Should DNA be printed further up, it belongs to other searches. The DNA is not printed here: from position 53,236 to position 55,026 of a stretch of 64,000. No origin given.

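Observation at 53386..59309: Segmentally duplicated, N-myristoylated PPPDE/NlpC-P60-like proteins flanking a TPR/F-box gene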

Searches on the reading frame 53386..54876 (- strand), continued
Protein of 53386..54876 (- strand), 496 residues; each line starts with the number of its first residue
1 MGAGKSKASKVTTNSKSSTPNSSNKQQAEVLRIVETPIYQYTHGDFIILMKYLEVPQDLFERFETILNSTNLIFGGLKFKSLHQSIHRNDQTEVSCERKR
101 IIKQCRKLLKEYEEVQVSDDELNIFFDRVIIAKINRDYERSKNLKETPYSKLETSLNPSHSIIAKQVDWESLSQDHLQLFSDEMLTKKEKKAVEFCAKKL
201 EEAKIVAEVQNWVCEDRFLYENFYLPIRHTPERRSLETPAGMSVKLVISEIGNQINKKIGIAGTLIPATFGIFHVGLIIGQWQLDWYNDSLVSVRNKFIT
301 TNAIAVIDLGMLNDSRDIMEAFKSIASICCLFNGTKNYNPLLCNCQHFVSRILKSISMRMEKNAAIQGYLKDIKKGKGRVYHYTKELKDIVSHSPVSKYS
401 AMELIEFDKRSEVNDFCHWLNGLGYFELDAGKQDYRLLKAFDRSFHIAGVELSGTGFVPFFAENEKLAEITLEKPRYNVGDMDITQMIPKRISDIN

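Call 34: search_protein_families(library=pfam, alignment_id=A2, max_evalue=0.01)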
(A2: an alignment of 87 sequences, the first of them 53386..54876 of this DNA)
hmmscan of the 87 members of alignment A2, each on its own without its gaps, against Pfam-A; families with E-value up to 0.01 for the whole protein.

A. member 1, window:53386-54876:- (496 aa): 1 family
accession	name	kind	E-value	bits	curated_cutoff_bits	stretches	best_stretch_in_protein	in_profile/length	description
PF11546.13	CompInhib_SCIN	-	0.0088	16.5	23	0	88-134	33-79/114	Staphylococcal complement inhibitor SCIN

B. families by the number of members that match (of 87 scanned): 25 families
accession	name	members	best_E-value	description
PF05903.20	Peptidase_C97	15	4e-11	PPPDE putative peptidase domain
PF07647.24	SAM_2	14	1.3e-13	SAM domain (Sterile alpha motif)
PF00536.37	SAM_1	9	2e-13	SAM domain (Sterile alpha motif)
PF02198.23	SAM_PNT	3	0.00013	Sterile alpha motif (SAM)/Pointed domain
PF08471.15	Ribonuc_red_2_N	3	0.00045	Class II vitamin B12-dependent ribonucleotide reductase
PF16044.11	DUF4796_C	3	0.0068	DUF4796 C-terminal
PF00069.31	Pkinase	2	3.5e-22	Protein kinase domain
PF00787.29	PX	2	8.2e-11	PX domain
PF07714.23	PK_Tyr_Ser-Thr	2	4.8e-09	Protein tyrosine and serine/threonine kinase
PF04970.19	LRAT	2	5.4e-05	Lecithin retinol acyltransferase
PF00168.36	C2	1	1.1e-13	C2 domain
PF00169.35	PH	1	1.8e-10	PH domain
PF20399.4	PH_20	1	1.4e-05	PH domain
PF25218.1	TseH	1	0.0011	Type VI secretion system effector TseH-like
PF06112.16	Herpes_capsid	1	0.0023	Gammaherpesvirus capsid protein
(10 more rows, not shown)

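Call 35: list_cluster_members(proteins=[P0009, P0010, P0012, P0017, P0018, P0020, P0024, P0026, P0030, P0036])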
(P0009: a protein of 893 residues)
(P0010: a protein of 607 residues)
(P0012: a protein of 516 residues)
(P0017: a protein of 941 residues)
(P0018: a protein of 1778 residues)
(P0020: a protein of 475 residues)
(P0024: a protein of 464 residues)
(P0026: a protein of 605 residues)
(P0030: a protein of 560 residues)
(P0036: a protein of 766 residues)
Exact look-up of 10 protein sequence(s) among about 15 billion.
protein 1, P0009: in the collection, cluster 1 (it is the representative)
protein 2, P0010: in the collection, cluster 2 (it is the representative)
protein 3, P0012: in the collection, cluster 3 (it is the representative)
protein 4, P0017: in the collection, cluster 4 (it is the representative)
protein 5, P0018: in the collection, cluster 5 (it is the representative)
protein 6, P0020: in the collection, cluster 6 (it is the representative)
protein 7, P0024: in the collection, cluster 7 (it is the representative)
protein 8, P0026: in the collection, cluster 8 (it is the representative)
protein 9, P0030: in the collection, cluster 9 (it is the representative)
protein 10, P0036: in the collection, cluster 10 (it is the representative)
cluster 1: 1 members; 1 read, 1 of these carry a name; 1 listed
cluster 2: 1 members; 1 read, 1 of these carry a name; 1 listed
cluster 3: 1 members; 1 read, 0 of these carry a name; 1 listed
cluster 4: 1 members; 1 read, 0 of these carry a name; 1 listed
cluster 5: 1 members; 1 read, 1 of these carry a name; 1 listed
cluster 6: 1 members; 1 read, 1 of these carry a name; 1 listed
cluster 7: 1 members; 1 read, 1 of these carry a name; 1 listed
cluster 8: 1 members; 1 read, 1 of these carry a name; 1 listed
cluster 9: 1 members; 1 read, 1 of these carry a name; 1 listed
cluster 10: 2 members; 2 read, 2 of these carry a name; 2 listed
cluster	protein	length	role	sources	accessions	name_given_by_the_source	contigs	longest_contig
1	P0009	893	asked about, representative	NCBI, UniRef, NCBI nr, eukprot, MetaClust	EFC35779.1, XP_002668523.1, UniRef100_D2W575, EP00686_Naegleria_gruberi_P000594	predicted protein [Naegleria gruberi] | Predicted protein n=1 Tax=Naegleria gruberi TaxID=5762 RepID=D2W575_NAEGR | uncharacterized protein NAEGRDRAFT_54750 [Naegleria gruberi]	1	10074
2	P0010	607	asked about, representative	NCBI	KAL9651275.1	hypothetical protein ABK040_001228 [Willaertia magna]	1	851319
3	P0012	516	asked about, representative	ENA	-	-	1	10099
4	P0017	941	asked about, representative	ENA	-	-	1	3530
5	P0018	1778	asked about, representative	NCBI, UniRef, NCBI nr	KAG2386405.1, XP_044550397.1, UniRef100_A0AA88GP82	hypothetical protein C9374_002851 [Naegleria lovaniensis] | PPPDE domain-containing protein n=1 Tax=Naegleria lovaniensis TaxID=51637 ... | uncharacterized protein C9374_002851 [Naegleria lovaniensis]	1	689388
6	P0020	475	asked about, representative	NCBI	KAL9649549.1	hypothetical protein ABK040_003227 [Willaertia magna]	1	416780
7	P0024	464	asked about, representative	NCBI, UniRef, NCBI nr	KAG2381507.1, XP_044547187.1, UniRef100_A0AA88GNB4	hypothetical protein C9374_006496 [Naegleria lovaniensis] | SAM domain-containing protein n=1 Tax=Naegleria lovaniensis TaxID=51637 ... | uncharacterized protein C9374_006496 [Naegleria lovaniensis]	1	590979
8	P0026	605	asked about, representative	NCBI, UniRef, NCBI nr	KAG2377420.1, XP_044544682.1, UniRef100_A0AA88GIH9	hypothetical protein C9374_009331 [Naegleria lovaniensis] | PPPDE domain-containing protein n=1 Tax=Naegleria lovaniensis TaxID=51637 ... | uncharacterized protein C9374_009331 [Naegleria lovaniensis]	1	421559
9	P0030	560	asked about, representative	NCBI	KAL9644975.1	hypothetical protein ABK040_004468 [Willaertia magna]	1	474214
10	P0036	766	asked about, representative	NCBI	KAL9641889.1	hypothetical protein ABK040_000827 [Willaertia magna]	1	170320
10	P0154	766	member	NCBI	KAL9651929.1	hypothetical protein ABK040_000272 [Willaertia magna]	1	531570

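Call 36: list_cluster_members(proteins=[P0042, P0049, P0057, P0067, P0069, P0089, P0108, P0131, P0139, P0152])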
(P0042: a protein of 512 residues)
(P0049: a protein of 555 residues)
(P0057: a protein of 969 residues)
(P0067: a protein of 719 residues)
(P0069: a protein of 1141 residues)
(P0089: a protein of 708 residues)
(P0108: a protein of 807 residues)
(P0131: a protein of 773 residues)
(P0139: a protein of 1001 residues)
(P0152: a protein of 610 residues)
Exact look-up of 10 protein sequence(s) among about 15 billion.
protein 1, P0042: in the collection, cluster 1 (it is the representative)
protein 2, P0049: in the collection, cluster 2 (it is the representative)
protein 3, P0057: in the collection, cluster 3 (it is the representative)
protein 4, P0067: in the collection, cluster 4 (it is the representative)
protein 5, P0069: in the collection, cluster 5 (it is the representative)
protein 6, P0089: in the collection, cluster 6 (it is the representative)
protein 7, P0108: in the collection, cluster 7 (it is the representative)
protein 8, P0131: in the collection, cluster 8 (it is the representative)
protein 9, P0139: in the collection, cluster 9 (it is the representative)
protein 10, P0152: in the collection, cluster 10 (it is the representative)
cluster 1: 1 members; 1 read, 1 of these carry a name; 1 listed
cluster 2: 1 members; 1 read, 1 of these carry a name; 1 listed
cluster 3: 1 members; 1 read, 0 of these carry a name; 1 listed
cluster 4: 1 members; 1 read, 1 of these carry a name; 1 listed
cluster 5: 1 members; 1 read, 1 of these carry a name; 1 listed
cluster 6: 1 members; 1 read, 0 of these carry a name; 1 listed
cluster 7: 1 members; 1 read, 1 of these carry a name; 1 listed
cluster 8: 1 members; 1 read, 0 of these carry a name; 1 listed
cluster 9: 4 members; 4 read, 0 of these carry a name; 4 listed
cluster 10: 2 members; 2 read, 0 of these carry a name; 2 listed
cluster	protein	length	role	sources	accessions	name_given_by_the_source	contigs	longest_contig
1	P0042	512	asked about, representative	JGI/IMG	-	hypothetical protein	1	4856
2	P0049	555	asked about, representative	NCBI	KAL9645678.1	hypothetical protein ABK040_003411 [Willaertia magna]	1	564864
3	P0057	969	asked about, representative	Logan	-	-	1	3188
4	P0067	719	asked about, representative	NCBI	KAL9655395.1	hypothetical protein ABK040_011236 [Willaertia magna]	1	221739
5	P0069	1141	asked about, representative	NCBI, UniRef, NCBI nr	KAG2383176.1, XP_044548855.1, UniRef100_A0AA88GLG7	hypothetical protein C9374_004513 [Naegleria lovaniensis] | Uncharacterized protein n=1 Tax=Naegleria lovaniensis TaxID=51637 RepID=A0AA88GLG7_NAELO | uncharacterized protein C9374_004513 [Naegleria lovaniensis]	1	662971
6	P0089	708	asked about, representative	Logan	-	-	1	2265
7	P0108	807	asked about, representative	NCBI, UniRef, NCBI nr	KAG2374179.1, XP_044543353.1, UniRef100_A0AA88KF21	hypothetical protein C9374_011016 [Naegleria lovaniensis] | PPPDE domain-containing protein n=1 Tax=Naegleria lovaniensis TaxID=51637 ... | uncharacterized protein C9374_011016 [Naegleria lovaniensis]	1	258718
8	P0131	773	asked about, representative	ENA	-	-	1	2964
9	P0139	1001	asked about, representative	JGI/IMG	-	-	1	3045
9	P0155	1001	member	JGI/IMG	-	-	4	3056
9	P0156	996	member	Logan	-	-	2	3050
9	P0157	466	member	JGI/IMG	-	-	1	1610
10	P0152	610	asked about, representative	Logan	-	-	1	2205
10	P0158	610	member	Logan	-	-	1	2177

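Call 43: search_protein_families(library=pfam, proteins=[P0024, P0069, P0063, P0144, P0010, P0088, P0045, P0012, P0014, P0030], max_evalue=0.01)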
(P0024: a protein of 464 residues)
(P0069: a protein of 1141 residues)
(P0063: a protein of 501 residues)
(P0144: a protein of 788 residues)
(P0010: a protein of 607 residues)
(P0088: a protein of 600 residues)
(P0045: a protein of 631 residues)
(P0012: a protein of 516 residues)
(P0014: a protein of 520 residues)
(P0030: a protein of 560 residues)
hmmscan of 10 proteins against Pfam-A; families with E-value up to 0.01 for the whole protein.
P0024 (464 aa): 0 families

P0069 (1141 aa): 0 families

P0063 (501 aa): 3 families
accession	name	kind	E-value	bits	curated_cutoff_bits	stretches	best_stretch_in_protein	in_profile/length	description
PF00536.37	SAM_1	-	3.1e-05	24.7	23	1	56-123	2-63/64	SAM domain (Sterile alpha motif)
PF02198.23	SAM_PNT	-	0.00013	22.3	24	1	52-107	15-65/83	Sterile alpha motif (SAM)/Pointed domain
PF07647.24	SAM_2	-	0.0013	19.3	20.5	1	55-121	2-63/66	SAM domain (Sterile alpha motif)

P0144 (788 aa): 0 families

P0010 (607 aa): 0 families

P0088 (600 aa): 1 family
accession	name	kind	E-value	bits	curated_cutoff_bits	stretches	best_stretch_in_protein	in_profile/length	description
PF10638.14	Sfi1_C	-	0.00098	20.2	21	0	191-257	34-98/103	Spindle body associated protein C-terminus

P0045 (631 aa): 0 families

P0012 (516 aa): 1 family
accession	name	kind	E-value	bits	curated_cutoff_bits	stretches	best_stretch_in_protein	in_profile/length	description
PF04970.19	LRAT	-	0.0059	17.3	24.3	0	316-360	72-116/120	Lecithin retinol acyltransferase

P0014 (520 aa): 0 families

P0030 (560 aa): 4 families
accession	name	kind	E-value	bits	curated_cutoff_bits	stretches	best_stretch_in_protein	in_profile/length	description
PF07647.24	SAM_2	-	3.2e-10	40.5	20.5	1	22-86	1-66/66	SAM domain (Sterile alpha motif)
PF00536.37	SAM_1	-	9.8e-10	39.1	23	1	24-86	2-64/64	SAM domain (Sterile alpha motif)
PF04746.17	DUF575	-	0.0032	18.1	25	0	24-68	34-79/101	Protein of unknown function (DUF575)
PF18016.8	SAM_3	-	0.0057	17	22.6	0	27-68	12-51/65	SAM domain (Sterile alpha motif)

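Call 64: list_cluster_members(proteins=[P0037, P0040, P0044, P0046, P0050, P0055, P0060, P0073, P0092, P0110])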
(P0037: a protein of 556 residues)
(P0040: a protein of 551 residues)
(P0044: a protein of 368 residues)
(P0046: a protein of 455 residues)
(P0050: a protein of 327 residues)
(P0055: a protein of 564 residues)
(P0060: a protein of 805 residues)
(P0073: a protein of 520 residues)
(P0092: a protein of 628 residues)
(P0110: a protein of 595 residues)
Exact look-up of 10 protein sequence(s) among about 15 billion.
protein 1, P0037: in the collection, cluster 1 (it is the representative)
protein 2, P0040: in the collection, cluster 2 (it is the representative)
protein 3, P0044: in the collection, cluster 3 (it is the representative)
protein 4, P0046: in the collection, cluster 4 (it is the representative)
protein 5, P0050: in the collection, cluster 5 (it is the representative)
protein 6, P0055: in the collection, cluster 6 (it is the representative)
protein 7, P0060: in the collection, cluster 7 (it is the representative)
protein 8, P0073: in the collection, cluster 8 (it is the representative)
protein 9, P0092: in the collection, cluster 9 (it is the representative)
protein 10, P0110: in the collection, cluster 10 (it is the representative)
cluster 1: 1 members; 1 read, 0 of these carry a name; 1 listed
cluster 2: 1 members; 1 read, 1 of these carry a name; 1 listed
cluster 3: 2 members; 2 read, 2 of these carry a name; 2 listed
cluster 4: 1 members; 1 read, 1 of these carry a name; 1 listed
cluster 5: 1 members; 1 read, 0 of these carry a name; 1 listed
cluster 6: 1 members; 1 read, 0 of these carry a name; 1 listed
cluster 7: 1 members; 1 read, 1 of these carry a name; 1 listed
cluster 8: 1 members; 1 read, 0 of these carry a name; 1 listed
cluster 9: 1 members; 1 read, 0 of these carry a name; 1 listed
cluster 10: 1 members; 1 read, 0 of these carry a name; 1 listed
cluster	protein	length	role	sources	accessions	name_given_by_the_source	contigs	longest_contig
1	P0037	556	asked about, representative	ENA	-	-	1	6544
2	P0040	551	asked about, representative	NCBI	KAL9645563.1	hypothetical protein ABK040_000626 [Willaertia magna]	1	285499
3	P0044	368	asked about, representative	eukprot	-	CAMPEP_0117430182 /NCGR_PEP_ID=MMETSP0758-20121206/9702_1 /TAXON_ID=63605 ...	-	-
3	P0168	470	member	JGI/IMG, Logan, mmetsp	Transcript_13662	Transcript_13662/g.20696 ORF Transcript_13662/g.20696 Transcript_13662/m.20696 ...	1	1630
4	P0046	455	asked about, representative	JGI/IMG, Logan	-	hypothetical protein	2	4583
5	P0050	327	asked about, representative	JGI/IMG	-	-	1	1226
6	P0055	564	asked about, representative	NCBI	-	-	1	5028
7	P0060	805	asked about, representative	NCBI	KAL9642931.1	hypothetical protein ABK040_010624 [Willaertia magna]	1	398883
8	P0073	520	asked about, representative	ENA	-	-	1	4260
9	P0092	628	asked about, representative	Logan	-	-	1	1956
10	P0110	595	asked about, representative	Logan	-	-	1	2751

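Call 74: search_protein_families(library=pfam, alignment_id=A5, max_evalue=0.001)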
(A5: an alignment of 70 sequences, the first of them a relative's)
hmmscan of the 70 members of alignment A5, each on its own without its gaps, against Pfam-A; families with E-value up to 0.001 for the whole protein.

A. member 1, P0061 (217 aa): 0 families

B. families by the number of members that match (of 70 scanned): 13 families
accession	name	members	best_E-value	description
PF07647.24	SAM_2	6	8.6e-17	SAM domain (Sterile alpha motif)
PF00536.37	SAM_1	5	7.9e-12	SAM domain (Sterile alpha motif)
PF05903.20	Peptidase_C97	4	8.9e-06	PPPDE putative peptidase domain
PF00169.35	PH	2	5.8e-20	PH domain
PF15413.13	PH_11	2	1.3e-10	Pleckstrin homology domain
PF15409.12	PH_8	2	1.2e-09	Pleckstrin homology domain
PF05203.21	Hom_end_hint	1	2e-30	Hom_end-associated Hint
PF05204.19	Hom_end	1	4.8e-18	Homing endonuclease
PF20399.4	PH_20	1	1.2e-05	PH domain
PF17867.7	AAA_lid_7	1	0.00022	Midasin AAA lid domain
PF02198.23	SAM_PNT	1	0.00036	Sterile alpha motif (SAM)/Pointed domain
PF05608.18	RTE1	1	0.00044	RTE1-like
PF10638.14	Sfi1_C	1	0.00098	Spindle body associated protein C-terminus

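Call 75: search_protein_families(library=pfam, proteins=[P0139, P0131, P0144, P0108, P0069, P0120, P0135, P0152], max_evalue=0.001)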
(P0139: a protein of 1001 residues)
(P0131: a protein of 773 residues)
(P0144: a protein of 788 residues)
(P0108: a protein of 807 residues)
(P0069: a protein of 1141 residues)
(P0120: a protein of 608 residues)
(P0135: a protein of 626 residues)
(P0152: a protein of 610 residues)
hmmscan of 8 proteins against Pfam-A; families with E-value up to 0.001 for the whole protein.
P0139 (1001 aa): 2 families
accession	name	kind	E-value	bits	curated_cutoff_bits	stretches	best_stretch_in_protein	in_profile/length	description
PF05203.21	Hom_end_hint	-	2e-30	106.9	32.1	2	446-544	1-89/228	Hom_end-associated Hint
PF05204.19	Hom_end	-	4.8e-18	65.7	21.1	1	777-858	1-76/110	Homing endonuclease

P0131 (773 aa): 0 families

P0144 (788 aa): 0 families

P0108 (807 aa): 0 families

P0069 (1141 aa): 0 families

P0120 (608 aa): 2 families
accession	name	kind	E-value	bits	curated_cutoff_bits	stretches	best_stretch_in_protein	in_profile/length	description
PF07647.24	SAM_2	-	8.6e-17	61.5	20.5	2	18-84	4-64/66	SAM domain (Sterile alpha motif)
PF00536.37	SAM_1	-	7.9e-12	45.8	23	1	17-84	2-62/64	SAM domain (Sterile alpha motif)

P0135 (626 aa): 0 families

P0152 (610 aa): 3 families
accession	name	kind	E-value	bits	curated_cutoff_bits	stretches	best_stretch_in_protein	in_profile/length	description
PF07647.24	SAM_2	-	3.3e-13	50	20.5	1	179-223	21-66/66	SAM domain (Sterile alpha motif)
PF00536.37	SAM_1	-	5.7e-09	36.7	23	1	179-223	20-64/64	SAM domain (Sterile alpha motif)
PF17867.7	AAA_lid_7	-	0.00022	21.9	22.7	0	271-302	40-71/106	Midasin AAA lid domain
